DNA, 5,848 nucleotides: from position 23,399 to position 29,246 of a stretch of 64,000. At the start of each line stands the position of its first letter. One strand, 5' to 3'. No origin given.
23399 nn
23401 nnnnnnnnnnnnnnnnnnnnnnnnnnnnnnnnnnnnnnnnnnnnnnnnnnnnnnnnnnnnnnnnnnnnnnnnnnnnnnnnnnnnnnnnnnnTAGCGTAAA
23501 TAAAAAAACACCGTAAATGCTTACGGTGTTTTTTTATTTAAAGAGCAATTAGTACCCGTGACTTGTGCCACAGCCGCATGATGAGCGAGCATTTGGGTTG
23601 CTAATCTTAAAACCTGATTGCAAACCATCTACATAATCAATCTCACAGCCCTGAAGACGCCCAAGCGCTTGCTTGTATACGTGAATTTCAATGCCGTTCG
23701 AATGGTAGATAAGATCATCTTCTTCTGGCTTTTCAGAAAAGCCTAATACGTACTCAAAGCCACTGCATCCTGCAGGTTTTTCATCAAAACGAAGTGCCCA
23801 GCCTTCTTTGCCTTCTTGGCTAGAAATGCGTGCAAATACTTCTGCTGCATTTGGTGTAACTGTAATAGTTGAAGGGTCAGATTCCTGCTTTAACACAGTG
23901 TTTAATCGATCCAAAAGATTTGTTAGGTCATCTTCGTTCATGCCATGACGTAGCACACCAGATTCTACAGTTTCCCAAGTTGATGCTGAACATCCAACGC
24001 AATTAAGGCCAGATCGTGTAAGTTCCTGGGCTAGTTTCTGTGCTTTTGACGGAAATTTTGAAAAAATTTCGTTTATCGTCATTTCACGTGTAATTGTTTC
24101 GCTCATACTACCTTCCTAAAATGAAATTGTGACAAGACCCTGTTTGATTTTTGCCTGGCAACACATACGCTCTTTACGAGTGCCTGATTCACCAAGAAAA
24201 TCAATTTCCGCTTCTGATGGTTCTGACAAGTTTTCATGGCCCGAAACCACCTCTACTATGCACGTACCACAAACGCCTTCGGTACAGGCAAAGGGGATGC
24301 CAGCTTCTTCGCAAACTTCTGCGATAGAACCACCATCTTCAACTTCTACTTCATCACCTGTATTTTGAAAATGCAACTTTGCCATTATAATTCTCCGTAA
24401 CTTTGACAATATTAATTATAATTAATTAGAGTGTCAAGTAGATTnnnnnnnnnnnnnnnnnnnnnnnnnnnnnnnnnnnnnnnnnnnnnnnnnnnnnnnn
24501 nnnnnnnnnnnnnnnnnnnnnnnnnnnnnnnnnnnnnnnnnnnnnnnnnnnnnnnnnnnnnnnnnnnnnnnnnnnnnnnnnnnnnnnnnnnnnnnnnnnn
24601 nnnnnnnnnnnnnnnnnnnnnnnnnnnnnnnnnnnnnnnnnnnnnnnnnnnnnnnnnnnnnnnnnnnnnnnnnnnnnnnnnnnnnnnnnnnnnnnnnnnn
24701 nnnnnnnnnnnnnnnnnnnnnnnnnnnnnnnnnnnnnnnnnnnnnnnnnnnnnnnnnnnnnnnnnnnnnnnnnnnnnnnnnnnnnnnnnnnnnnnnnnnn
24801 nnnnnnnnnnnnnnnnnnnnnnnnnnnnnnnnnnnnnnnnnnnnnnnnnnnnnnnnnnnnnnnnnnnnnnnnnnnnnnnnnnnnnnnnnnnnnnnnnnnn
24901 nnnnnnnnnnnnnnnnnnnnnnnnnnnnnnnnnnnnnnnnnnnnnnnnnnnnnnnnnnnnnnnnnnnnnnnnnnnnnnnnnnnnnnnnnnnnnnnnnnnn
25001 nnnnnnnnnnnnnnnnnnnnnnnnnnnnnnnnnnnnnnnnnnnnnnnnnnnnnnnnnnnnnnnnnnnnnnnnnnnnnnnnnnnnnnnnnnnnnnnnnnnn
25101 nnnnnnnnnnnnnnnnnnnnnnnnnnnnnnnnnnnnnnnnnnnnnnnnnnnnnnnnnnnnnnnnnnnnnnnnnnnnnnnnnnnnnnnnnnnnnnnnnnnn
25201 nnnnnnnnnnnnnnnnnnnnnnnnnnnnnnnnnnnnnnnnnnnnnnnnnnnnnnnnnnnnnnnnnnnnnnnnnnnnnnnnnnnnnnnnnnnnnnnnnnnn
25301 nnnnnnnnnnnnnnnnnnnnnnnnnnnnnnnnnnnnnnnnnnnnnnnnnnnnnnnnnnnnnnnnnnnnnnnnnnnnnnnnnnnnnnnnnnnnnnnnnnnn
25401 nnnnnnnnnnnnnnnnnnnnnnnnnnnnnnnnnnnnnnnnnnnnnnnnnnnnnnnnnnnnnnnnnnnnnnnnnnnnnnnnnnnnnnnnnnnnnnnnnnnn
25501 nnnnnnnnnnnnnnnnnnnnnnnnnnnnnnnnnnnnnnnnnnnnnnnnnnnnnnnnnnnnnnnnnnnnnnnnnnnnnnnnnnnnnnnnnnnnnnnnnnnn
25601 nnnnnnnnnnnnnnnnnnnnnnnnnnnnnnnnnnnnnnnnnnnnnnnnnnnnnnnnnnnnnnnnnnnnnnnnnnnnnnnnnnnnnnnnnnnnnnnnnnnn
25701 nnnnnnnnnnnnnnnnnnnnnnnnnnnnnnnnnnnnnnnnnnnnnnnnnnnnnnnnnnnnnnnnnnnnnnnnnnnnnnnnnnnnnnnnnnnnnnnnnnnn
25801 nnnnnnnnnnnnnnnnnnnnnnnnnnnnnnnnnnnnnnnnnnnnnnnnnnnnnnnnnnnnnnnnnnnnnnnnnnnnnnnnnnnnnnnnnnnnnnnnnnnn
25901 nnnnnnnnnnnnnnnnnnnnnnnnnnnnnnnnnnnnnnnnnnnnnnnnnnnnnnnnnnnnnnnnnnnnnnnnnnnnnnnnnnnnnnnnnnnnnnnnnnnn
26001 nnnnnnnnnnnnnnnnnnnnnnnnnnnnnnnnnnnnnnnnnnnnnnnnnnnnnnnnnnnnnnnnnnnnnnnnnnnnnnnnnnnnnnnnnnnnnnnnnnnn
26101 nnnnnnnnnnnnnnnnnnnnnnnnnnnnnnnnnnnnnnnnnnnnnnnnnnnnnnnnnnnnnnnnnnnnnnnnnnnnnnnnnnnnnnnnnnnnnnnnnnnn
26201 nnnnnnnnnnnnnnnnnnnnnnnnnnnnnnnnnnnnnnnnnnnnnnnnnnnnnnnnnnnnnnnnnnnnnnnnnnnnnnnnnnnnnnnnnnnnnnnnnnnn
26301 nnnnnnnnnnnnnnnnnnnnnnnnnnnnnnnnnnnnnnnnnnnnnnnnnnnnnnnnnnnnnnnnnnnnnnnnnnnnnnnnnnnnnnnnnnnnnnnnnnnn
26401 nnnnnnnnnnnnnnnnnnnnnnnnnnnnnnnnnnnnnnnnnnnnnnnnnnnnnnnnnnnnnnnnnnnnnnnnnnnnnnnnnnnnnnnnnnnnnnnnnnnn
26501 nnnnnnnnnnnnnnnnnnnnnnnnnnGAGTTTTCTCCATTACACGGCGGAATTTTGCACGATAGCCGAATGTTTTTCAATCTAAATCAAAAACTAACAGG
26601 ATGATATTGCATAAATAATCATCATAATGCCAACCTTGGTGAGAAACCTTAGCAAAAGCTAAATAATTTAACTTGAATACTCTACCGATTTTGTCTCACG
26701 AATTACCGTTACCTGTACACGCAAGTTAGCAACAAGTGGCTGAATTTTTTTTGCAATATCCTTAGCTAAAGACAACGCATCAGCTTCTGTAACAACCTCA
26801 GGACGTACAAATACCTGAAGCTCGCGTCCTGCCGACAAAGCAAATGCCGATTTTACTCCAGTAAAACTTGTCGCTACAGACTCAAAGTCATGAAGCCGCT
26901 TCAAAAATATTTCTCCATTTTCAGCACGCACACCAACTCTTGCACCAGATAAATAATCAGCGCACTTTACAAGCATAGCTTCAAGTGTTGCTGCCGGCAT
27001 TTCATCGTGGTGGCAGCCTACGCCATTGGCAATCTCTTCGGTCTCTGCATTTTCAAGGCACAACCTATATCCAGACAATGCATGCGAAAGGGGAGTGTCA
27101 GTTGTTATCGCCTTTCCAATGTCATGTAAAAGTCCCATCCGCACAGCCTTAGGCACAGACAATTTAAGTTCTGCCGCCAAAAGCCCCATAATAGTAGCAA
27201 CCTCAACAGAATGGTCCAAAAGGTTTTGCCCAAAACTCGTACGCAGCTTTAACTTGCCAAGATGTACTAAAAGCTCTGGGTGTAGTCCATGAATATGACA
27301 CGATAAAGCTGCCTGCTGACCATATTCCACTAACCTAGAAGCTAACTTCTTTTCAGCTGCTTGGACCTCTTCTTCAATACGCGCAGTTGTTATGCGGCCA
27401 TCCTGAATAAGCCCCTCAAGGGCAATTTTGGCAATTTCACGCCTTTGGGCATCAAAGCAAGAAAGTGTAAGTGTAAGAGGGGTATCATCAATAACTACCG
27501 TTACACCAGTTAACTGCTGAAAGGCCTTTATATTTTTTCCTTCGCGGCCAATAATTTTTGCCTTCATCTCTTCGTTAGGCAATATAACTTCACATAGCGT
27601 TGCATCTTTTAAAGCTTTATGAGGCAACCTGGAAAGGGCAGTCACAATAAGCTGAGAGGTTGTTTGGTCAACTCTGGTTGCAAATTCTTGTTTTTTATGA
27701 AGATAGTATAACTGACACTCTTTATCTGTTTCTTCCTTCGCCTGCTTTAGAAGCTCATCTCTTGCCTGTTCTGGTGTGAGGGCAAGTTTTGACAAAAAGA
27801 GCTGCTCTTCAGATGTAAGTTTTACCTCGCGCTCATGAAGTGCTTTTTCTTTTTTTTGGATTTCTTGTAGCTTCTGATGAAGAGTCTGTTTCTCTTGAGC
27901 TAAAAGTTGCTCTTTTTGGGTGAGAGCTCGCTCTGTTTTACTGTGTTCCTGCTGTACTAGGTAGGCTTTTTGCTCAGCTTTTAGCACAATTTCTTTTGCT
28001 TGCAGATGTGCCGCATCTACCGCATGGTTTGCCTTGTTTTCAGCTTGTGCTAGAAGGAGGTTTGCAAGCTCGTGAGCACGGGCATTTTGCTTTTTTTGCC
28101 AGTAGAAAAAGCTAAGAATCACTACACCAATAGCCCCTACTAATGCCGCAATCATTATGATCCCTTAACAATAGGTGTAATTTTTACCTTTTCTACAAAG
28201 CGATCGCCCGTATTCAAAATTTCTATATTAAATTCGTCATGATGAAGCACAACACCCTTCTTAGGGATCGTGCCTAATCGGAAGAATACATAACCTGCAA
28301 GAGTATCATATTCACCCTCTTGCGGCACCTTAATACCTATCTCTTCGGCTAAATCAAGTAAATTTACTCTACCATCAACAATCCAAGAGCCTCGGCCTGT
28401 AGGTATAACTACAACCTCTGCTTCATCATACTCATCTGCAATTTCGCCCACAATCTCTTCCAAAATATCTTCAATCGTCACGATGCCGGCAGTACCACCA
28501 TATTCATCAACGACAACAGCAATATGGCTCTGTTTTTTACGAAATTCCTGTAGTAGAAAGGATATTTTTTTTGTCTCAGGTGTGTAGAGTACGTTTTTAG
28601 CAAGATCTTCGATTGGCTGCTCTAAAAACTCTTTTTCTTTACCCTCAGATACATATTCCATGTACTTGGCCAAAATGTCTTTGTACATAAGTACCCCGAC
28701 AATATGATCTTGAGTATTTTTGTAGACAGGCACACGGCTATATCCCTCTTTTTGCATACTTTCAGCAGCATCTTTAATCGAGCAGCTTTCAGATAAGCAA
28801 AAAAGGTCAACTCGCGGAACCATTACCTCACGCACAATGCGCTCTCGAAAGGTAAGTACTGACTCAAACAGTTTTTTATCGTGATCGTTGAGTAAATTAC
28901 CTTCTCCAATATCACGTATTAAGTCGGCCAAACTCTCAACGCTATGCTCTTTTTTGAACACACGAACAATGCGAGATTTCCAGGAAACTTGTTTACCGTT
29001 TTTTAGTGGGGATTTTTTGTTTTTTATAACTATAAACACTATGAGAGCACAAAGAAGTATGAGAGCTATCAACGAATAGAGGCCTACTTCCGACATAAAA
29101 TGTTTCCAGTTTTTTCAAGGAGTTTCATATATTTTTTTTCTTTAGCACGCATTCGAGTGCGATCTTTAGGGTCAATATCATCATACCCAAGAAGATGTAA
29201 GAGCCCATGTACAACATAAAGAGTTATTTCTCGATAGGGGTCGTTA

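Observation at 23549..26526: Three-gene module: DUF3604-like protein with an H1-like tail + 2Fe-2S ferredoxin + DUF1858-IscA fusion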

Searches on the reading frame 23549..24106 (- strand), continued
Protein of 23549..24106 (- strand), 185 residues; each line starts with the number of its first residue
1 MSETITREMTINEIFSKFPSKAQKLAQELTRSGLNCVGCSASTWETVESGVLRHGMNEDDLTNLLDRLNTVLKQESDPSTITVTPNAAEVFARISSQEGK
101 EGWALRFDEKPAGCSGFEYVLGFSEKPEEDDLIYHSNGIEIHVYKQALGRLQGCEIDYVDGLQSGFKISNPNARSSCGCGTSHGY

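Call 64: search_solved_structures(query=window:23549-24106:-, max_evalue=0.001, show_alignments=1)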
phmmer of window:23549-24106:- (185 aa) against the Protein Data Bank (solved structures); distinct sequences matched with E-value up to 0.001: 8.
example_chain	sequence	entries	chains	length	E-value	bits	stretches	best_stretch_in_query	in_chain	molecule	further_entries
1nwb_A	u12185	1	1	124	9.8e-20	74.4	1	78-183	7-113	Hypothetical protein AQ_1857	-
1r94_A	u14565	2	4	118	8.6e-19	71.3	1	81-182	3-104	Protein yfhF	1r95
1s98_A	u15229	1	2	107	1.1e-18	71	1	81-182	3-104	Protein yfhF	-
2d2a_A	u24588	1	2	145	2.6e-18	69.8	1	68-184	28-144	SufA protein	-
2apn_A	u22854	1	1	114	2.7e-16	63.2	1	81-183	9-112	Protein HI1723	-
1x0g_A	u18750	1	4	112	5.9e-13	52.3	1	82-182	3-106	IscA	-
2k4z_A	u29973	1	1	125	2.5e-05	27.5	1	81-163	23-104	DsrR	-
2k5e_A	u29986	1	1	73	0.00045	23.4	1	2-67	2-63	uncharacterized protein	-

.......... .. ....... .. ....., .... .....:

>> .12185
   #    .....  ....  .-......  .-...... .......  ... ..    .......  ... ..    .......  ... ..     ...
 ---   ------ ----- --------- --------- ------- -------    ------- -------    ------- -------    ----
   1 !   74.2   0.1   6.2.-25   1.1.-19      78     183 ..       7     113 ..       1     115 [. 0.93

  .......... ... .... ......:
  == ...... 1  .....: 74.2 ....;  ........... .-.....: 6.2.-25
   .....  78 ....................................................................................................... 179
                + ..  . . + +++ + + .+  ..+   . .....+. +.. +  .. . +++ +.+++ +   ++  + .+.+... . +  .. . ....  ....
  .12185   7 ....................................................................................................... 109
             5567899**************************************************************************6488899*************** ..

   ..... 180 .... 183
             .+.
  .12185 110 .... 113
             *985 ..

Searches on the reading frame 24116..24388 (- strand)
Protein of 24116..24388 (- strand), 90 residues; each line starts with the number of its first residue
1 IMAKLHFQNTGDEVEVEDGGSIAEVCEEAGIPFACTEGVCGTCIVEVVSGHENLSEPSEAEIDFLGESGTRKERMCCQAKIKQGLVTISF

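Call 3: search_protein_families(library=pfam, proteins=[window:24116-24388:-], max_evalue=0.01)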
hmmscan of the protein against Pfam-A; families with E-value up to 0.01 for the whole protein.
window:24116-24388:- (90 aa): 1 family
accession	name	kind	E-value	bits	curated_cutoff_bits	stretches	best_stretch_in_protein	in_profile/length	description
PF00111.32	Fer2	-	4.5e-14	52.6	21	1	8-82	4-77/77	2Fe-2S iron-sulfur cluster binding domain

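Call 4: search_protein_families(library=ncbifam, proteins=[window:24116-24388:-], max_evalue=0.01)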
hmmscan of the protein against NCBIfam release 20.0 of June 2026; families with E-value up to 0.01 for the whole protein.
window:24116-24388:- (90 aa): 12 families
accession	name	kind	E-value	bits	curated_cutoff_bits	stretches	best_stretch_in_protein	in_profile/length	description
TIGR02007.1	fdx_isc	equivalog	4.2e-07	30.1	132.1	1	6-85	10-94/110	ISC system 2Fe-2S type ferredoxin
NF058606.1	GlBtMonoRdsGbcB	equivalog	2e-06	27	500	1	3-55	278-332/362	glycine betaine monooxygenase reductase subunit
TIGR02160.1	PA_CoA_Oxy5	hypoth_equivalog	1e-05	24.5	420.8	1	28-88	293-349/352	1,2-phenylacetyl-CoA epoxidase subunit PaaE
TIGR02008.1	fdx_plant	subfamily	3.3e-05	23.6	81.15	1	10-61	13-66/97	ferredoxin [2Fe-2S]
NF041393.1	Frdxn_Halo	equivalog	0.00011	22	150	1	13-81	39-106/128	ferredoxin Fer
NF004317.0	PRK05713.1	equivalog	0.00029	20.2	338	1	24-86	21-81/312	iron-sulfur-binding ferredoxin reductase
TIGR01941.1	nqrF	equivalog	0.00061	18.8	295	1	11-85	41-116/405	NADH:ubiquinone reductase (Na(+)-transporting) subunit F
NF008822.0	PRK11872.1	equivalog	0.00065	18.8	402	1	26-82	31-85/341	anthranilate 1,2-dioxygenase electron transfer component AntC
NF040810.1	BenC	equivalog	0.0012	18.1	430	1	28-82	31-84/333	benzoate 1,2-dioxygenase electron transfer component BenC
NF007985.1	PRK10713.1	equivalog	0.0021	17.6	75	1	10-57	6-56/81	class I ribonucleotide reductase maintenance protein YfaE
NF007964.0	PRK10684.1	equivalog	0.0038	16.2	383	1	11-55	258-304/333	NADH oxidoreductase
NF040756.1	corr_regen_AcsV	exception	0.005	15.3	800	1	4-84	1-80/632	corrinoid activation/regeneration protein AcsV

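Call 65: search_solved_structures(query=window:24116-24388:-, max_evalue=0.001, show_alignments=1)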
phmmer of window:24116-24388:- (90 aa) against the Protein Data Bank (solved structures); distinct sequences matched with E-value up to 0.001: 32.
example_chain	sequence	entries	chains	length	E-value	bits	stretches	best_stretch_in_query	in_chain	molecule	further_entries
9i2a_A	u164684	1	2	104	2e-13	53.6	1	4-87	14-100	Ferredoxin-4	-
1qof_A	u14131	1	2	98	9e-06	29.1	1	8-63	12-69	FERREDOXIN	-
1qog_A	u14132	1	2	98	9.1e-06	29.1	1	8-63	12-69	FERREDOXIN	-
1czp_A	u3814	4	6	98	9.2e-06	29.1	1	8-63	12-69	FERREDOXIN I | [2FE-2S] FERREDOXIN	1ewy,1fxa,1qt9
1j7c_A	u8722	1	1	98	9.2e-06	29.1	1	8-63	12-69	FERREDOXIN I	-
1j7b_A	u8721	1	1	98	9.2e-06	29.1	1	8-63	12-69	FERREDOXIN I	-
1j7a_A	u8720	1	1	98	9.3e-06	29.1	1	8-63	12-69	FERREDOXIN I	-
1qob_A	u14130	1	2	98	1.2e-05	28.8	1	8-63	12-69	FERREDOXIN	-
3p63_A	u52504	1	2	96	1.4e-05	28.5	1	10-62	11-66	Ferredoxin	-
1frr_A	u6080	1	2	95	1.4e-05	28.5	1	14-59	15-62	FERREDOXIN I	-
6b03_F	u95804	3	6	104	2.5e-05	27.7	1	13-68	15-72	Ferredoxin-2, chloroplastic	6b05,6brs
4zho_A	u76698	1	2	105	2.5e-05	27.7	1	13-68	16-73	Ferredoxin-2, chloroplastic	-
6icm_D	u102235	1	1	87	2.8e-05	27.6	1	6-51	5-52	Oxidoreductase NdmD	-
1rfk_A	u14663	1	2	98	2.9e-05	27.5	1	12-63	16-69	Ferredoxin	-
7eu3_8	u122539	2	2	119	4.5e-05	26.9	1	37-81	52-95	Photosynthetic NDH subunit of subcomplex B3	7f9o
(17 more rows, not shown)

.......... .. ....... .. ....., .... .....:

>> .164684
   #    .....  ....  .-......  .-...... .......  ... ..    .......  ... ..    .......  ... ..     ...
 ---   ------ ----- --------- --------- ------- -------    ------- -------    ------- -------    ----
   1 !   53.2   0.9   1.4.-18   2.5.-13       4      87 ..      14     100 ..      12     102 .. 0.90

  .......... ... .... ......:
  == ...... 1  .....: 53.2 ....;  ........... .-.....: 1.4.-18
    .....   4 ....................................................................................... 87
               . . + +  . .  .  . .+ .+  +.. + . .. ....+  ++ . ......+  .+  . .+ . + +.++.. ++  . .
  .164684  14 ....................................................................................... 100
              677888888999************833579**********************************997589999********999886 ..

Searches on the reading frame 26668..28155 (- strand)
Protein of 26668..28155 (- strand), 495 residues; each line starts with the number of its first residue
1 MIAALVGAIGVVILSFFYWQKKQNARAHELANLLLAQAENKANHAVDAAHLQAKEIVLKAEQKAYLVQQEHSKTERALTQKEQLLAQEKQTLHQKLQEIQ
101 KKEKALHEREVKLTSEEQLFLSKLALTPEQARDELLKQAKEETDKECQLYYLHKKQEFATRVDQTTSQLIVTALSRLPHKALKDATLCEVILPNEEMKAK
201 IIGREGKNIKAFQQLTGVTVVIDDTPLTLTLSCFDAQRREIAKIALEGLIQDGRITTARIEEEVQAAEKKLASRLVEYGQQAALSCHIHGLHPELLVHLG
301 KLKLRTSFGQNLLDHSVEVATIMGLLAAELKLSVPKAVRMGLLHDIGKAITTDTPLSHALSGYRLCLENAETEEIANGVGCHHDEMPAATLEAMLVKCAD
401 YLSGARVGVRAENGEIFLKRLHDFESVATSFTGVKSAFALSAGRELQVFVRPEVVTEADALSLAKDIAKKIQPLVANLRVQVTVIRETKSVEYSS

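Call 3: search_protein_families(library=pfam, proteins=[window:26668-28155:-], max_evalue=0.01)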
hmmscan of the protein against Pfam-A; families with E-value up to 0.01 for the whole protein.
window:26668-28155:- (495 aa): 6 families
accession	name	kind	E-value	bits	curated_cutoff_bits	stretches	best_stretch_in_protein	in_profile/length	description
PF01966.28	HD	-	2.6e-16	60.4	22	1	313-403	2-114/116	HD domain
PF12072.13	RNase_Y_N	-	2.2e-10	40.7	32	1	2-177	8-197/201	RNase Y N-terminal region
PF00013.35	KH_1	-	3.9e-07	30.2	21.5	1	189-246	3-64/66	KH domain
PF08668.18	HDOD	-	4.1e-05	23.6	22.9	1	311-370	94-154/196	HDOD domain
PF13083.13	KH_KhpA-B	-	0.001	19.4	32.1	1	195-219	37-61/73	KhpA/KhpB, KH domain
PF22675.2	KH-I_KHDC4-BBP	-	0.0034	17.7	30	0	196-222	6-32/76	KHDC4/BBP-like, KH-domain type I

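Call 4: search_protein_families(library=ncbifam, proteins=[window:26668-28155:-], max_evalue=0.01)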
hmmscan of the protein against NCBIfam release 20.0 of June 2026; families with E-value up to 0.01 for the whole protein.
window:26668-28155:- (495 aa): 12 families
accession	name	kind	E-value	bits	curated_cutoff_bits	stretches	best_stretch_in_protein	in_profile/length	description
TIGR03319.1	RNase_Y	equivalog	5.9e-135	450.7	454.35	1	4-494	8-513/514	ribonuclease Y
NF009345.0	PRK12705.1-2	equivalog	8.2e-108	361.1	904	1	26-494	31-508/509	hypothetical protein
NF000997.0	PRK00106.1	equivalog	4.6e-104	348.9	937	1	65-494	98-534/535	ribonuclease Y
NF009344.0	PRK12705.1-1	equivalog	5.9e-100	335.5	831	1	82-494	155-571/572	hypothetical protein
NF009347.0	PRK12705.1-4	equivalog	3.2e-63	214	579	1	59-489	31-464/473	hypothetical protein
NF009346.0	PRK12705.1-3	equivalog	4.9e-19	68.5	545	1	254-424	242-411/493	hypothetical protein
TIGR00277.1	HDIG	domain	1.4e-13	50.5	27.6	1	309-384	2-83/84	HDIG domain-containing metalloprotein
NF010326.0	PRK13763.1-1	equivalog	5.2e-05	23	247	1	196-271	96-166/186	putative RNA-processing protein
TIGR03665.1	arCOG04150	hypoth_equivalog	0.00012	21.9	114.2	1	195-251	97-150/173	arCOG04150 universal archaeal KH domain protein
NF010328.0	PRK13763.1-3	equivalog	0.00062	19.5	194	1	197-254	119-173/197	putative RNA-processing protein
TIGR00295.1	TIGR00295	hypoth_equivalog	0.00088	19.1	172.35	1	310-379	12-84/164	TIGR00295 family protein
NF005519.0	PRK07152.1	equivalog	0.003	16.5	315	1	308-354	193-239/361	nicotinate-nucleotide adenylyltransferase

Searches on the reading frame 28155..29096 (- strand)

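Call 77: search_protein_families(library=pfam, proteins=[window:28155-29096:-], max_evalue=0.001)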
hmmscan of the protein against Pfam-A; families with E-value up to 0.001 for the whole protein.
window:28155-29096:- (313 aa): 2 families
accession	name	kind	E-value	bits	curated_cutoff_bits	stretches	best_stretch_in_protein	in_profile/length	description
PF00571.33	CBS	-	1.4e-20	73.8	24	2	88-145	1-55/57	CBS domain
PF03471.22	CorC_HlyC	-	8.8e-19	67.7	27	1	234-308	4-79/81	Transporter associated domain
